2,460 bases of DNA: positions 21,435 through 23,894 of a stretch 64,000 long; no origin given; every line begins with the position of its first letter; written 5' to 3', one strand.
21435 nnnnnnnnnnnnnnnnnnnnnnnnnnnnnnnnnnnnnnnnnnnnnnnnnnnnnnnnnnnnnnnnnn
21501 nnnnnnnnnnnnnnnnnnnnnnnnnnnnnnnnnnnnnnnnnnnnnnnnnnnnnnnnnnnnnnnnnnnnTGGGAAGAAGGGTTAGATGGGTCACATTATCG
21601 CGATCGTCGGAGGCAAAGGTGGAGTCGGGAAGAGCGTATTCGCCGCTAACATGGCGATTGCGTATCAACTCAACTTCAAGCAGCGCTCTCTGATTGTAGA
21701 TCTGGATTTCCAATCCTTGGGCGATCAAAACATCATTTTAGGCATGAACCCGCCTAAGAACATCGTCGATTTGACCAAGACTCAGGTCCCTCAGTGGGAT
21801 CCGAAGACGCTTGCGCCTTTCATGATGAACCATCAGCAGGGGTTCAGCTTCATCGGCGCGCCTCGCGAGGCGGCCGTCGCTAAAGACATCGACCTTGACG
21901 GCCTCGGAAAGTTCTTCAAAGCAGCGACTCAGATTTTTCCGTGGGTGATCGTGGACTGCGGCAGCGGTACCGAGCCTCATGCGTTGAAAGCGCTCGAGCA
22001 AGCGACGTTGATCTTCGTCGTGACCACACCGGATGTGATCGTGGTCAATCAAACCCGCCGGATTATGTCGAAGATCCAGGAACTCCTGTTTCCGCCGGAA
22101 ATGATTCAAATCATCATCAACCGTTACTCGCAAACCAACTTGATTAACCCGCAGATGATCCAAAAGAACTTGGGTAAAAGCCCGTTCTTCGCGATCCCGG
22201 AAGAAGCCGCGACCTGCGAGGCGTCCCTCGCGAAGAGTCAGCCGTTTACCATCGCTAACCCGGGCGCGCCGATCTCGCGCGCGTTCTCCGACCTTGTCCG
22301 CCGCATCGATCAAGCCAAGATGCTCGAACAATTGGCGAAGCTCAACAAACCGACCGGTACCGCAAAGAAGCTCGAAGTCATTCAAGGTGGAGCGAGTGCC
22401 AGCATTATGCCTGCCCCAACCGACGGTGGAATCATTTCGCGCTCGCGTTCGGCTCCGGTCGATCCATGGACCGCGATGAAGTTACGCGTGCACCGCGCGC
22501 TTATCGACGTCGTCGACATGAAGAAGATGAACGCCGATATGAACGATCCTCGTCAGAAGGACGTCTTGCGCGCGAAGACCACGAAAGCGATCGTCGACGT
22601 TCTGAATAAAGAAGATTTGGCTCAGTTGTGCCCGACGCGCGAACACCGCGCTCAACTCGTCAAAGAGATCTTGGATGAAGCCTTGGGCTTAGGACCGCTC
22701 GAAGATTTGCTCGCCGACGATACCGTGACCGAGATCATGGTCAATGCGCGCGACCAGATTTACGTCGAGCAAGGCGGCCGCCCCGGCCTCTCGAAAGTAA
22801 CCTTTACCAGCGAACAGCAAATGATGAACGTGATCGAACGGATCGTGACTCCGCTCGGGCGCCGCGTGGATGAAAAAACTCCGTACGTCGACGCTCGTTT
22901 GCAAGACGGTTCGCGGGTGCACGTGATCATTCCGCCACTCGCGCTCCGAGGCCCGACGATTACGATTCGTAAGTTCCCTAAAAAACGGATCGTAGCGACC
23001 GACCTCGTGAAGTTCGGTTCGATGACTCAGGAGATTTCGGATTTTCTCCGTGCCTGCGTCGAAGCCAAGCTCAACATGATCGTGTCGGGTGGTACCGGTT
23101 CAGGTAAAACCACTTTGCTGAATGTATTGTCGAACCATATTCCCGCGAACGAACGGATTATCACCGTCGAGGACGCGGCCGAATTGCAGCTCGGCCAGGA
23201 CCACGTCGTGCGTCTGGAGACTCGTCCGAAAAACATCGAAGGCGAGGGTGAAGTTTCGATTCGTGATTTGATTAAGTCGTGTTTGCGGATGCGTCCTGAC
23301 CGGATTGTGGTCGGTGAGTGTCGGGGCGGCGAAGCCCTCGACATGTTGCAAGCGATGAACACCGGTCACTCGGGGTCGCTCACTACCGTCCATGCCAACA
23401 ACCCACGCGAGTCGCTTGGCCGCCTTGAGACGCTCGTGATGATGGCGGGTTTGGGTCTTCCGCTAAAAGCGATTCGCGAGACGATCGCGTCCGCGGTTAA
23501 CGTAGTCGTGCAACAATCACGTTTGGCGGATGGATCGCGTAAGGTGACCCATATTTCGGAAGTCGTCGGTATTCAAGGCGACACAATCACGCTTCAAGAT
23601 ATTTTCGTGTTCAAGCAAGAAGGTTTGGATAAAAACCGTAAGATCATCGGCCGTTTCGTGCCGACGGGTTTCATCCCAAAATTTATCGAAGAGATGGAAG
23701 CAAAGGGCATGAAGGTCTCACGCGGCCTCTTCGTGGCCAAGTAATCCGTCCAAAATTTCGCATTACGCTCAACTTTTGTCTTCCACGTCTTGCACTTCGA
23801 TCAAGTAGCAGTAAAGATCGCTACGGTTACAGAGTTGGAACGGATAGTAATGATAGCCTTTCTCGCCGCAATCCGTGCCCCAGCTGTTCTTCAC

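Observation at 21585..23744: Single-polypeptide fusion of a TadZ/CpaE-like ParA ATPase with the TadA/CpaF secretion ATPase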

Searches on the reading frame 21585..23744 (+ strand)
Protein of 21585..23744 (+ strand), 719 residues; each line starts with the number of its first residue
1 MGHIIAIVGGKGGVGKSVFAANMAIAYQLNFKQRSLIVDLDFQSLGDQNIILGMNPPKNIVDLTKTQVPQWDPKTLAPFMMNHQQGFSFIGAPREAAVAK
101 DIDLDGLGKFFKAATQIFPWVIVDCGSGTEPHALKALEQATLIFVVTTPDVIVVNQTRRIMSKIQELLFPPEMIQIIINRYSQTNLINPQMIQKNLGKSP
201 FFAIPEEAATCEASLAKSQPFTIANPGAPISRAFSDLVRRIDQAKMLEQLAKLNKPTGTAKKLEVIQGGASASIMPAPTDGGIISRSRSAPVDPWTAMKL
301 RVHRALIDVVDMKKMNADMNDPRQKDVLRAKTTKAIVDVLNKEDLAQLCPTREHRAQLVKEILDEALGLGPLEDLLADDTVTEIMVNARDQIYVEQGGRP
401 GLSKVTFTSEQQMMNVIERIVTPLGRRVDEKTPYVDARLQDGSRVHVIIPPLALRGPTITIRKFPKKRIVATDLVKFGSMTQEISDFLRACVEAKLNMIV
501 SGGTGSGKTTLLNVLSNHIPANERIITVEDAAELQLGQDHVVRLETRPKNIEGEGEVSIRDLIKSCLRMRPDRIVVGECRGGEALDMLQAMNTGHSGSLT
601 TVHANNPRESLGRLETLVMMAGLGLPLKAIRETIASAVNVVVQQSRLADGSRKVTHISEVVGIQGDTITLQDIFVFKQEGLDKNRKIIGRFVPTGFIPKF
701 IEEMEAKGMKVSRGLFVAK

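Call 5: search_protein_families(library=pfam, proteins=[window:21585-23744:+], max_evalue=0.01)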
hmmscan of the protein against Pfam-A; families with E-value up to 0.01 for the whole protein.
window:21585-23744:+ (719 aa): 19 families
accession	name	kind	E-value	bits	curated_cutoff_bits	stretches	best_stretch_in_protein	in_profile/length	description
PF00437.27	T2SSE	-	2.4e-64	217.8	24.9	1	367-647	3-277/370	Type II/IV secretion system protein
PF01656.29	CbiA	-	2.4e-14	53.8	25.4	1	5-216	1-121/125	CobQ/CobB/MinD/ParA nucleotide binding domain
PF10609.15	ParA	-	5.5e-07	29.7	27.1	1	3-167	4-163/246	NUBPL iron-transfer P-loop NTPase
PF13614.12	AAA_31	-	1e-05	26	27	1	3-45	2-43/177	AAA domain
PF06564.18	CBP_BcsQ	-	5.7e-05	23.2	21.3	0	4-41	3-39/234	Cellulose biosynthesis protein BcsQ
PF00005.33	ABC_tran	-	7.4e-05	23.8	25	1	494-530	10-46/137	ABC transporter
PF02374.21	ArsA_ATPase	-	7.6e-05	22.5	24.3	0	6-40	4-37/305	Anion-transporting ATPase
PF13191.12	AAA_16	-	0.00013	23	32.6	1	485-530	13-59/167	AAA ATPase domain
PF20720.3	nSTAND3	-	0.00049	20.3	27.2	0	493-534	15-57/155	Novel STAND NTPase 3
PF02492.25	cobW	-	0.00056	20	20.7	0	498-536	3-42/180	CobW/HypB/UreG, nucleotide-binding domain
PF13238.12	AAA_18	-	0.0016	19.4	29.4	0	499-582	2-83/128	AAA domain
PF03029.23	ATP_bind_1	-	0.0022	18.2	27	0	500-524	1-25/240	Conserved hypothetical ATP binding protein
PF13401.12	AAA_22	-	0.0036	18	27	0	495-529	5-40/130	AAA domain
PF05729.18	NACHT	-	0.0037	17.5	26.7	0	498-516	3-21/167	NACHT domain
PF12775.13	AAA_7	-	0.0045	17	25.8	0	481-524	19-62/181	P-loop containing dynein motor region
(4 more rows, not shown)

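Call 6: search_protein_families(library=ncbifam, proteins=[window:21585-23744:+], max_evalue=0.01)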
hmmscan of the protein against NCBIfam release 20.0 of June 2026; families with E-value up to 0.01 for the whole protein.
window:21585-23744:+ (719 aa): 42 families (the best 25 are shown)
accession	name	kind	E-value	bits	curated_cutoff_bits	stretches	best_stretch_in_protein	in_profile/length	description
TIGR03819.1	heli_sec_ATPase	hypoth_equivalog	2.9e-99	332.5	373.15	1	335-658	20-339/340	TadA family conjugal transfer-associated ATPase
TIGR02788.1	VirB11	equivalog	1.1e-70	238.2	249.95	2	481-657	130-306/308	P-type DNA transfer ATPase VirB11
TIGR02782.1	TrbB_P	equivalog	2.7e-65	220.7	304.55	1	372-664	14-297/303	P-type conjugative transfer ATPase TrbB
NF010475.0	PRK13900.1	equivalog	3.7e-62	210.3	389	2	481-657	146-322/333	type IV secretion system ATPase VirB11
NF058587.1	archaellum_moto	equivalog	5.7e-58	196.9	550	1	336-679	114-452/527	archaellum flagellar ATPase motor FlaI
NF010469.0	PRK13894.1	subfamily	1.3e-57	195.6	508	1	360-665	16-312/320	conjugal transfer ATPase TrbB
NF010407.0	PRK13833.1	subfamily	1.6e-51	175.6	499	1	356-665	8-305/323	conjugal transfer protein TrbB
NF053672.1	bindosome_BasE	exception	3.6e-39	134.9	1000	1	404-662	178-432/512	bindosome assembly system ATPase subunit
NF010425.0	PRK13851.1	equivalog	3.9e-39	134.5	461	1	483-643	150-311/344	type IV secretion system protein VirB11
TIGR01969.1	minD_arch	subfamily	3.1e-20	72.4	201.75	1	4-251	2-240/251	cell division ATPase MinD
TIGR01968.1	minD_bact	equivalog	3.5e-19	69.2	212.9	1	3-252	2-248/261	septum site-determining protein MinD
NF041000.1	ATPase_ComGA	equivalog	1.5e-18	66.8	300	1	482-619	114-247/267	competence type IV pilus ATPase ComGA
TIGR01420.1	pilT_fam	subfamily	5e-15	55.6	319.1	1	381-656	14-278/343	PilT/PilU family type 4a pilus ATPase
TIGR03371.1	cellulose_yhjQ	equivalog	6.7e-15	55.2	157.85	1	3-234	2-234/246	cellulose biosynthesis protein BcsQ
TIGR02525.1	plasmid_TraJ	equivalog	7.3e-15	54.8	368.3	1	468-653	123-306/372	plasmid transfer ATPase TraJ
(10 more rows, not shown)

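Call 7: find_homologous_proteins(query=window:21585-23741:+, max_evalue=1e-10)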
Query window:21585-23741:+ (719 aa): 7890 proteins with E <= 1e-10 among 8000 candidates; the best 120 are listed.
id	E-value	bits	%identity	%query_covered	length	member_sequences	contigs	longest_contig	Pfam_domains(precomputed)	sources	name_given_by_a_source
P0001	0.0e+0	1590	100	100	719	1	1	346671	PF10609.16,PF01656.30,PF00437.27,PF27713.1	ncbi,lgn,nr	ncbi:MAG: Flp pilus assembly complex ATPase component TadA [Bdellovibrionales bacterium]|nr:Flp pilu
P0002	0.0e+0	1466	92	100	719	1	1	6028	PF10609.16,PF01656.30,PF00437.27,PF06564.19,PF27713.1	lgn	-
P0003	0.0e+0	1444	88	100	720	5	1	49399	PF10609.16,PF01656.30,PF00437.27,PF13614.13,PF00005.34,PF06564.19,PF27713.1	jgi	-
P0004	0.0e+0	1430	88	100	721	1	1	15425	PF10609.16,PF01656.30,PF00437.27,PF13614.13,PF06564.19,PF27713.1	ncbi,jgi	jgi:pilus assembly protein CpaF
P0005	0.0e+0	1418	88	100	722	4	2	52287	PF10609.16,PF01656.30,PF00437.27,PF00005.34,PF06564.19,PF02374.22,PF27713.1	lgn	-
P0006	0.0e+0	1408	86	100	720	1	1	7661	PF10609.16,PF01656.30,PF00437.27,PF06564.19,PF27713.1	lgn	-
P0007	0.0e+0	1405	86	100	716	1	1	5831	PF10609.16,PF01656.30,PF00437.27,PF06564.19,PF27713.1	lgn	-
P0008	0.0e+0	1390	84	100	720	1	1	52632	PF10609.16,PF01656.30,PF00437.27,PF13614.13,PF06564.19,PF27713.1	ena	-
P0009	0.0e+0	1389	85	100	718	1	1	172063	PF10609.16,PF01656.30,PF00437.27,PF06564.19,PF27713.1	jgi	jgi:pilus assembly protein CpaF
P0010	0.0e+0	1386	85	100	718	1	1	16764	PF10609.16,PF01656.30,PF00437.27,PF06564.19,PF27713.1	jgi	jgi:pilus assembly protein CpaF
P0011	0.0e+0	1386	85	100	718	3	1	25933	PF10609.16,PF01656.30,PF00437.27,PF06564.19,PF27713.1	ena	-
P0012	0.0e+0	1384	84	100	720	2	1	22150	PF10609.16,PF01656.30,PF00437.27,PF13614.13,PF06564.19,PF27713.1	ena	-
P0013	0.0e+0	1383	84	100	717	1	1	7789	PF10609.16,PF01656.30,PF00437.27,PF06564.19,PF27713.1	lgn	-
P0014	0.0e+0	1380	84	100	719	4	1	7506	PF10609.16,PF01656.30,PF00437.27,PF13614.13,PF27713.1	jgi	jgi:pilus assembly protein CpaF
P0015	0.0e+0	1380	84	100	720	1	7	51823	PF10609.16,PF01656.30,PF00437.27,PF13614.13,PF00005.34,PF27713.1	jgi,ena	-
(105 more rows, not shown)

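Call 18: find_related_loci(query=window:21585-23741:+, collection=genome_contigs, flank=10000)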
Query window:21585-23741:+ (719 aa) in genome_contigs; peptide patterns used: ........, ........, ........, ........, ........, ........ (x = any residue, [..] = any of these).
600 stretches matched a pattern (row limit reached: there are more); 600 encode a relative of the query (tblastn E <= 1e-3); the best 80 are kept; 80 distinct loci.
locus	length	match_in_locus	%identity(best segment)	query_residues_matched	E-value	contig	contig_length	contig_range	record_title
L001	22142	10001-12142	71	2-719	0e+0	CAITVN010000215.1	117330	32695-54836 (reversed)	MAG: Oligoflexia bacterium isolate LJ_bin-4497 genome assembly, contig: bin-4497:215/244, whole genome shotgun sequence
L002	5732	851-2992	59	2-719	0e+0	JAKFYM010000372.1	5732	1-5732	MAG: Bdellovibrionales bacterium isolate ND5_Bin_65 ND5_0016777, whole genome shotgun sequence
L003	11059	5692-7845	53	3-716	0e+0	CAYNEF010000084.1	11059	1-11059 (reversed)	MAG TPA_asm: uncultured Pseudobdellovibrionaceae bacterium isolate SRP278252_co1_294 genome assembly, contig: NODE_10677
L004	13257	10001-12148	54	3-716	0e+0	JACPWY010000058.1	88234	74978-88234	MAG: Deltaproteobacteria bacterium isolate NC_groundwater_823_Pr1_B-0.1um_55_34 Montesol18_Bp1_scaffold_1371387, whole g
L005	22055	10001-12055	50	17-717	0e+0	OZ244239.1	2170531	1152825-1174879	MAG: Bdellovibrionales bacterium isolate ac719e0f-63d0-4f99-808b-f8d6c9834670 genome assembly, chromosome: 1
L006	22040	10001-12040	48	17-716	0e+0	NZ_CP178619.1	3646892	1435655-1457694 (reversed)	Bdellovibrio sp. HCB288 chromosome, complete genome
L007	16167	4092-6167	43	2-716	2e-177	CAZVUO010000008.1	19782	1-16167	MAG TPA_asm: uncultured bacterium isolate binchicken_co22_256 genome assembly, contig: NODE_2941_length_19782_cov_766.46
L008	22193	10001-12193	41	2-716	3e-167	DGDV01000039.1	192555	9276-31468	MAG TPA_asm: Firmicutes bacterium UBA3943 UBA3943_contig_1068, whole genome shotgun sequence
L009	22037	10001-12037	42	2-716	1e-167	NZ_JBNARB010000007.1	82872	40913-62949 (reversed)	MAG: Thermovenabulum sp. isolate Kamch4316-2DMB-04 bin21.fa-7, whole genome shotgun sequence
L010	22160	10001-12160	40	2-716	1e-166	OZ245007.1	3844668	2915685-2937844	MAG: Nitrospirales bacterium isolate 19ccb834-f646-48bc-9748-f2f8cc2f9f8a genome assembly, chromosome: 1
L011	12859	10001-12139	39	5-719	3e-166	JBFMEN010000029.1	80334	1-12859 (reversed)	MAG: Candidatus Omnitrophota bacterium isolate MAG246 MAG246_29, whole genome shotgun sequence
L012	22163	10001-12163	40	2-716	1e-165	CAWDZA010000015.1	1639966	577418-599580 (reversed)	MAG: uncultured Chloroflexia bacterium isolate MFD05674.bin.1.26 genome assembly, contig: contig_27382, whole genome sho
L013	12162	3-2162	41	4-716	2e-165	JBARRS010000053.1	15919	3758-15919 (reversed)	MAG: Gaiellaceae bacterium isolate MFD13499_ilm_asm_bin15 k127_576910, whole genome shotgun sequence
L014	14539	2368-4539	39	1-719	3e-164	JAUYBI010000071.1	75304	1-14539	MAG: Candidatus Omnitrophota bacterium isolate C19_metabat.bin.11_sub C19_k141_9785, whole genome shotgun sequence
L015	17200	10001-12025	39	1-716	2e-162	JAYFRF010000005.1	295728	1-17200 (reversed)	MAG: Clostridiaceae bacterium isolate CA_7 c_CA_000000023926, whole genome shotgun sequence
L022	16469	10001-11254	58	297-716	6e-158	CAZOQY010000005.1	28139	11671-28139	MAG TPA_asm: uncultured Streptomycetaceae bacterium isolate SRP287051_co2_186 genome assembly, contig: NODE_3493_length_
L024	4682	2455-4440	43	120-719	8e-161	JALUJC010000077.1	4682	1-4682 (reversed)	MAG: candidate division WOR-3 bacterium isolate S144_metabat1_scaf2bin.043 S144_NODE_16975_length_4682_cov_1.440834, who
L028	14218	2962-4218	56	293-716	3e-155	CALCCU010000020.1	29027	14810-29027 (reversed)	MAG TPA_asm: uncultured Gammaproteobacteria bacterium isolate ERR257714_bin.107_CONCOCT_v1.1_MAG genome assembly, contig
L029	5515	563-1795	58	301-716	2e-157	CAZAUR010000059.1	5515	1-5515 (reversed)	MAG TPA_asm: uncultured Spirochaetaceae bacterium isolate binchicken_co46_630 genome assembly, contig: NODE_30752_length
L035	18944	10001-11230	57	302-716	4e-151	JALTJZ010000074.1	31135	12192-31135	MAG: Chromatiales bacterium isolate S139_maxbin2_scaf2bin.148 S139_NODE_897_length_31135_cov_66.218170, whole genome sho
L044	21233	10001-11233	55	301-716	1e-149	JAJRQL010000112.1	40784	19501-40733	MAG: Deltaproteobacteria bacterium isolate Dive100_bin10.55 k141_307614, whole genome shotgun sequence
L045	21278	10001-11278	55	292-716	1e-149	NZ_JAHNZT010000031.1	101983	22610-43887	Citreicoccus inhibens strain M34 NODE_31_length_101983_cov_18.155406, whole genome shotgun sequence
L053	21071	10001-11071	63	360-716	6e-148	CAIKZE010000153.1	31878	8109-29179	MAG: uncultured Lentisphaeria bacterium isolate AlinenLipids_bin-4837 genome assembly, contig: bin-4837:153/506, whole g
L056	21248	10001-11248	54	292-716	5e-147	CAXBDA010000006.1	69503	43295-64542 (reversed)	MAG TPA_asm: uncultured Oleiphilus sp. isolate ERR2762116_binner12_Refined_69 genome assembly, contig: ERZ3422114.627, w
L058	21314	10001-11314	53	268-716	1e-146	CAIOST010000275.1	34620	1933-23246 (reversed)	uncultured bacterium isolate Loclat_bin-14761 genome assembly, contig: bin-14761:275/406, whole genome shotgun sequence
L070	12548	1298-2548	53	294-716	5e-144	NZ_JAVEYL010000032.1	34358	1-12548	MAG: Thauera sp. isolate BF4_29 NODE_3618_length_34358_cov_6.563203_Biofilm4, whole genome shotgun sequence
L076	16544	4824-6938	40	3-707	6e-143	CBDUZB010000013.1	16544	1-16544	MAG TPA_asm: uncultured bacterium isolate SRR21487743_metabat2_78 genome assembly, contig: ERZ25748485.707, whole genome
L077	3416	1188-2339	56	328-711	7e-149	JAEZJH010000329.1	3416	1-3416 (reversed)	MAG: Proteobacteria bacterium isolate OH_CDB_229 k127_1723010, whole genome shotgun sequence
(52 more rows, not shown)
